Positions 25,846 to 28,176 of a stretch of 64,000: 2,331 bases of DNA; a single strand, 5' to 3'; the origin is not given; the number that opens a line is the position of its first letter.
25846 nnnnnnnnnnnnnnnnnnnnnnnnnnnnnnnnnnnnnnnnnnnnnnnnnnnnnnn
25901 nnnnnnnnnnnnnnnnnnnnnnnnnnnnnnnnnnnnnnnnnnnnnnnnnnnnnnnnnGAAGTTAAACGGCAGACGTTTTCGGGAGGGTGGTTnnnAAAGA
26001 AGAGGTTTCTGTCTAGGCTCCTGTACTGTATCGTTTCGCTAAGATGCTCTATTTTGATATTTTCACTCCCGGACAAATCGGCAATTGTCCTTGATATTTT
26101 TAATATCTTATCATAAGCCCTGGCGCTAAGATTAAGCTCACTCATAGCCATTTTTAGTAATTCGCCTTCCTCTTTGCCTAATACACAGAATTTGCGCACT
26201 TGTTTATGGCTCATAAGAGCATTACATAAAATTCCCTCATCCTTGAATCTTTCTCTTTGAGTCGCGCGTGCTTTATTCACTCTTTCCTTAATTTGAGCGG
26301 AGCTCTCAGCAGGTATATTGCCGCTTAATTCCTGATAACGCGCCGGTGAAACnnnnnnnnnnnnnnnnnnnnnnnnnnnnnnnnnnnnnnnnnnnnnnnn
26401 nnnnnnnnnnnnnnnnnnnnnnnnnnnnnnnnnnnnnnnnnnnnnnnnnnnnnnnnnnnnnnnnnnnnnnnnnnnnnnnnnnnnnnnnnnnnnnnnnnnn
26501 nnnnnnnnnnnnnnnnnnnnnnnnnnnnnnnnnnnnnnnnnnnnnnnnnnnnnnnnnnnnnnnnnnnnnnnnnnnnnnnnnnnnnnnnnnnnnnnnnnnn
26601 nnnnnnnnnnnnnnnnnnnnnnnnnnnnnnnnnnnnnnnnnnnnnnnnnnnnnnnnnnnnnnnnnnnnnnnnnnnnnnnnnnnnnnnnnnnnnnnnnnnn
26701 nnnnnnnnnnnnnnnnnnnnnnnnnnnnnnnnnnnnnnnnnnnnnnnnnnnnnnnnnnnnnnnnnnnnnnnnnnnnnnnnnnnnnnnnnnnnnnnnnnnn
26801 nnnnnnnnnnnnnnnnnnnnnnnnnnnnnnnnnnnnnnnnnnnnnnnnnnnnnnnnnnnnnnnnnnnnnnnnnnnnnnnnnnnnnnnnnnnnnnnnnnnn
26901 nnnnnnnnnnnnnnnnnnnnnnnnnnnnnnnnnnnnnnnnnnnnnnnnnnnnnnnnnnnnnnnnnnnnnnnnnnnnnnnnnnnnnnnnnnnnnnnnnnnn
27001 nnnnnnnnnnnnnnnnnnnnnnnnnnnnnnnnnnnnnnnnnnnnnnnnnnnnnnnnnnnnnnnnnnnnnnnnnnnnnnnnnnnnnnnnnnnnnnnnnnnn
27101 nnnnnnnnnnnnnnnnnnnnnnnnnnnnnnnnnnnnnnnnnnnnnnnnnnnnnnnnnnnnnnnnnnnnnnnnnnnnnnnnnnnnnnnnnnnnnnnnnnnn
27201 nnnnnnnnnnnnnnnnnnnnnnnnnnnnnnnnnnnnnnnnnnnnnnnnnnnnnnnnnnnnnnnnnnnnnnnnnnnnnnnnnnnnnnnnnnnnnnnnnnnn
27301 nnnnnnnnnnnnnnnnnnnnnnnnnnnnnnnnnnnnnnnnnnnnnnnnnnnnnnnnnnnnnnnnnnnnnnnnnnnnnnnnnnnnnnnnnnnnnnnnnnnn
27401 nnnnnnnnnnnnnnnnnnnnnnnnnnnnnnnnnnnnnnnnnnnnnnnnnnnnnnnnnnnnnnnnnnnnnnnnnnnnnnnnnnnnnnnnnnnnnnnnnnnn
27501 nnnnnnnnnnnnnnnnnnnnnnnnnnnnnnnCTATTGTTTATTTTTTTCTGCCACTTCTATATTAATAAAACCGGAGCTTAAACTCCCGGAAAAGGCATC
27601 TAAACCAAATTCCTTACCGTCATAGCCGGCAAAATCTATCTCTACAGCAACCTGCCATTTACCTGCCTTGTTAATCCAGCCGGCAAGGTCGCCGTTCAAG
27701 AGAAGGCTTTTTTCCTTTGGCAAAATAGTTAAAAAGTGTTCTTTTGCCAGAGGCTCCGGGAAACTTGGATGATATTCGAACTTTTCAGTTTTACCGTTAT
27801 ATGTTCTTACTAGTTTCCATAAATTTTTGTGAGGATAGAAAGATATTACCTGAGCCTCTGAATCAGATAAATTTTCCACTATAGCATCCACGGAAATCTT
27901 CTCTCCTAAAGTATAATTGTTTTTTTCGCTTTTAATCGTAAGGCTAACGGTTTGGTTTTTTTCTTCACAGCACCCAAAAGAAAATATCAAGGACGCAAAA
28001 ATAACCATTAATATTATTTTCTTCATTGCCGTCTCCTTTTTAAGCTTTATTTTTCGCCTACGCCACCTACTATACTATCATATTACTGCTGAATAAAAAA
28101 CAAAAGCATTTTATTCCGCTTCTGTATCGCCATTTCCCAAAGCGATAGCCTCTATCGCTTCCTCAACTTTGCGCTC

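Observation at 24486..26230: Radical SAM/SPASM gene flanked by a live yifB 3' end and a decayed duplicate of the same 3' end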

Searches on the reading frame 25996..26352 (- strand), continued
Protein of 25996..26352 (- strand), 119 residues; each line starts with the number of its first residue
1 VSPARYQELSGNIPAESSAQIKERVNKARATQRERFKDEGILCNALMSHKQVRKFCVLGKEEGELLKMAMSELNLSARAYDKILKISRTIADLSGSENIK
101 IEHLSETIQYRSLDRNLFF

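Call 63: find_encoding_contigs(protein=P0202, flank=10000, max_places=1)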
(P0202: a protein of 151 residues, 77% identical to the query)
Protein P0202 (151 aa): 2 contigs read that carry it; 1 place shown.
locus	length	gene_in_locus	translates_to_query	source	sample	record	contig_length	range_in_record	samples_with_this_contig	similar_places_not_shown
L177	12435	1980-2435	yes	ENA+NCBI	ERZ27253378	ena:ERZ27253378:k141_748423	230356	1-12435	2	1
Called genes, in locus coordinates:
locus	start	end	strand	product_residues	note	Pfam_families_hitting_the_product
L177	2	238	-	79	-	?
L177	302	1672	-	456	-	PF07916:TraG_N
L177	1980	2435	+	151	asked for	PF01078:Mg_chelatase, PF13335:Mg_chelatase_C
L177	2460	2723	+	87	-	-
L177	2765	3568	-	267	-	PF00034:Cytochrom_C (faint), PF09098:Dehyd-heme_bind (weak), PF13442:Cytochrome_CBB3 (faint), PF09098:Dehyd-heme_bind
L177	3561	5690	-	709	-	-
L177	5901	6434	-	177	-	-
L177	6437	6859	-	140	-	PF01042:Ribonuc_L-PSP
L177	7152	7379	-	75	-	-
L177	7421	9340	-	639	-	PF00515:TPR_1 (weak), PF13414:TPR_11 (weak), PF25063:ARM_TT21_C (weak), PF00515:TPR_1 (weak), PF13414:TPR_11 (weak), PF00515:TPR_1, PF07719:TPR_2 (weak), PF13414:TPR_11, +15 more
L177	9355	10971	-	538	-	PF07719:TPR_2 (faint), PF13432:TPR_16 (faint), PF13414:TPR_11 (faint), PF13424:TPR_12 (faint), PF00515:TPR_1 (weak), PF13181:TPR_8 (faint), PF00515:TPR_1 (weak), PF13431:TPR_17 (weak), +1 more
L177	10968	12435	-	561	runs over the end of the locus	PF00515:TPR_1 (faint), PF13174:TPR_6 (faint), PF13176:TPR_7 (faint), PF13414:TPR_11, PF14559:TPR_19 (weak), PF07719:TPR_2 (weak), PF13181:TPR_8 (weak), PF13414:TPR_11 (weak), +6 more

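Call 64: find_encoding_contigs(protein=P0234, flank=10000, max_places=1)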
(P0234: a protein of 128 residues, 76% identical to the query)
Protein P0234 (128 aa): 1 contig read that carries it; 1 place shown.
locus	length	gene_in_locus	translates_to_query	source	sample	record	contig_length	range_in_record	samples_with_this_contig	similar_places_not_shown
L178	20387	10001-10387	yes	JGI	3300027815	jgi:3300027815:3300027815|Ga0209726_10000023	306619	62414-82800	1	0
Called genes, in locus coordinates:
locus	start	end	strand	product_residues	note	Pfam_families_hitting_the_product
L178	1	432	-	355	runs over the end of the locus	PF05201:GlutR_N, PF01488:Shikimate_DH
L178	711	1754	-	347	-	PF21016:RlmN_N, PF04055:Radical_SAM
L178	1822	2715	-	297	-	PF03255:ACCA, PF01039:Carboxyl_trans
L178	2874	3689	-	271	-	PF01476:LysM, PF03734:YkuD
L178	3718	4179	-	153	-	PF02681:DUF212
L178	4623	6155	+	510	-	PF05362:Lon_C, PF13541:ChlI, PF01078:Mg_chelatase, PF07728:AAA_5, PF00493:MCM, PF13335:Mg_chelatase_C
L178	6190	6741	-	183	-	-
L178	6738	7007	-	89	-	PF18993:Rv0078B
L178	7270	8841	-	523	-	-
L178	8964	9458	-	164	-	-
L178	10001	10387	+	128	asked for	PF13335:Mg_chelatase_C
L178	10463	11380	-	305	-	PF01259:SAICAR_synt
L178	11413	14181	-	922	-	PF00311:PEPcase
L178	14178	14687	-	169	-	-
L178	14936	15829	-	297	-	PF01145:Band_7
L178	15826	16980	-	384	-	PF01145:Band_7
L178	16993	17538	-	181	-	-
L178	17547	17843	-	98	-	PF09656:PGPGW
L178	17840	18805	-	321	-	PF03741:TerC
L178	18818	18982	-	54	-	-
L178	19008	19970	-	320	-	PF01435:Peptidase_M48, PF13202:EF-hand_5 (faint)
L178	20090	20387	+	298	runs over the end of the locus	PF00126:HTH_1, PF03466:LysR_substrate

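Call 65: find_encoding_contigs(protein=P0196, flank=10000, max_places=1)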
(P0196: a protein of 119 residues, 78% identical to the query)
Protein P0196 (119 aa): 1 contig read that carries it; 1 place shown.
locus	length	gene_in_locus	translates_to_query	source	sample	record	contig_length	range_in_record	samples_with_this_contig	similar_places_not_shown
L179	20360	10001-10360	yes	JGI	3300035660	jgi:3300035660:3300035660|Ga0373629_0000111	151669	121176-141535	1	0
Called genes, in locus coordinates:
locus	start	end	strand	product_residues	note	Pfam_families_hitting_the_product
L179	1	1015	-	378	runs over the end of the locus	PF02310:B12-binding (faint)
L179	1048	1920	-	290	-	-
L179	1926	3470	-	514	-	PF13589:HATPase_c_3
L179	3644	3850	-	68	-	-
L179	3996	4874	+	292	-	PF01078:Mg_chelatase, PF13335:Mg_chelatase_C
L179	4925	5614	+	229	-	PF20582:UPF0758_N, PF04002:RadC, PF14464:Prok-JAB (weak)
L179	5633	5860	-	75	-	PF13560:HTH_31, PF01381:HTH_3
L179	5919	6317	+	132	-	PF23198:PDE8A_N (weak), PF00072:Response_reg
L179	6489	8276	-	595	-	-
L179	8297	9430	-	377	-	PF13784:Fic_N, PF02661:Fic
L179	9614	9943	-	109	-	PF01381:HTH_3 (weak)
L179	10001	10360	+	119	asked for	PF13335:Mg_chelatase_C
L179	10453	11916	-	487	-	PF02310:B12-binding, PF04055:Radical_SAM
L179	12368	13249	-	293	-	PF00535:Glycos_transf_2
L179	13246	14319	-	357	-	PF04055:Radical_SAM, PF13186:SPASM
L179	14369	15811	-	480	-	PF02310:B12-binding, PF04055:Radical_SAM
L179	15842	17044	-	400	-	PF13439:Glyco_transf_4, PF13579:Glyco_trans_4_4, PF20706:GT4-conflict, PF00534:Glycos_transf_1, PF13692:Glyco_trans_1_4, PF13524:Glyco_trans_1_2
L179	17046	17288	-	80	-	-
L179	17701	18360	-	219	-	PF13489:Methyltransf_23, PF08241:Methyltransf_11 (weak)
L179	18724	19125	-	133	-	-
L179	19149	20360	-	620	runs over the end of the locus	PF02543:Carbam_trans_N, PF16861:Carbam_trans_C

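Call 75: search_protein_families(library=pfam, proteins=[L172:8325-9929:-, L174:7779-9566:-, L175:7984-9516:-, L178:7270-8841:-, L178:6190-6741:-, L178:8964-9458:-, L179:6489-8276:-, L177:2460-2723:+], max_evalue=0.001)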
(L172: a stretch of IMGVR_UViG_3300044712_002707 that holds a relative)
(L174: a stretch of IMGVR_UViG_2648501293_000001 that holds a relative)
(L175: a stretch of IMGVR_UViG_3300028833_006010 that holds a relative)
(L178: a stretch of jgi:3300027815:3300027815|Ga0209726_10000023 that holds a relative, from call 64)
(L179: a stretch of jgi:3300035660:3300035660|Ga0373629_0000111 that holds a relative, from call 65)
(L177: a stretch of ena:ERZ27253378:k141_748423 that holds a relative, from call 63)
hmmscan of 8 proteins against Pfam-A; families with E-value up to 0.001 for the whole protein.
L172:8325-9929:- (534 aa): 3 families
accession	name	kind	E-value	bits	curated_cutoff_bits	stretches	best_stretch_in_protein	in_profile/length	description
PF00239.26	Resolvase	-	3.6e-24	85.9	23.3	1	5-150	2-144/145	Resolvase, N terminal domain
PF07508.19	Recombinase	-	9.4e-13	48.7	21.1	1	174-267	2-101/102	Recombinase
PF13408.12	Zn_ribbon_recom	-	6.6e-07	30.1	25.3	1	280-331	1-51/58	Recombinase zinc beta ribbon domain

L174:7779-9566:- (595 aa): 3 families
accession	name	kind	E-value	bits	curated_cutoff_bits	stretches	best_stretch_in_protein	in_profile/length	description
PF00239.26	Resolvase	-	1.3e-14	54.9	23.3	1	6-150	1-138/145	Resolvase, N terminal domain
PF07508.19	Recombinase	-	9.9e-09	35.8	21.1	1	182-290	1-102/102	Recombinase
PF13408.12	Zn_ribbon_recom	-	1.5e-08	35.3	25.3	1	303-362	1-57/58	Recombinase zinc beta ribbon domain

L175:7984-9516:- (510 aa): 2 families
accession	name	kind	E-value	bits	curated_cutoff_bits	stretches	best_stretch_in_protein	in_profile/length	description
PF00239.26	Resolvase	-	1.2e-17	64.8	23.3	1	5-158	2-144/145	Resolvase, N terminal domain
PF13408.12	Zn_ribbon_recom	-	0.0001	23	25.3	1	276-308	1-35/58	Recombinase zinc beta ribbon domain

L178:7270-8841:- (523 aa): 0 families

L178:6190-6741:- (183 aa): 0 families

L178:8964-9458:- (164 aa): 0 families

L179:6489-8276:- (595 aa): 0 families

L177:2460-2723:+ (87 aa): 0 families

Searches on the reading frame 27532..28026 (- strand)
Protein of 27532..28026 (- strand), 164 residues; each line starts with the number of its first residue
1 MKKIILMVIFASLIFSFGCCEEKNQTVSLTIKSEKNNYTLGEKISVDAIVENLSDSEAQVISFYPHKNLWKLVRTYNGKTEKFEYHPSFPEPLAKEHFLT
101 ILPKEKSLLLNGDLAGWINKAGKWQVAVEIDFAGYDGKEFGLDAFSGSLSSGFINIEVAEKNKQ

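Call 7: search_protein_families(library=pfam, proteins=[window:27532-28026:-], max_evalue=0.01)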
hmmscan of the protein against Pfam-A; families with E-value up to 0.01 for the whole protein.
window:27532-28026:- (164 aa): 1 family
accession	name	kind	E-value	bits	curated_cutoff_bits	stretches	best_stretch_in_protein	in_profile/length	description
PF02752.27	Arrestin_C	-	0.00075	20.3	27.7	1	24-63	2-41/137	Arrestin (or S-antigen), C-terminal domain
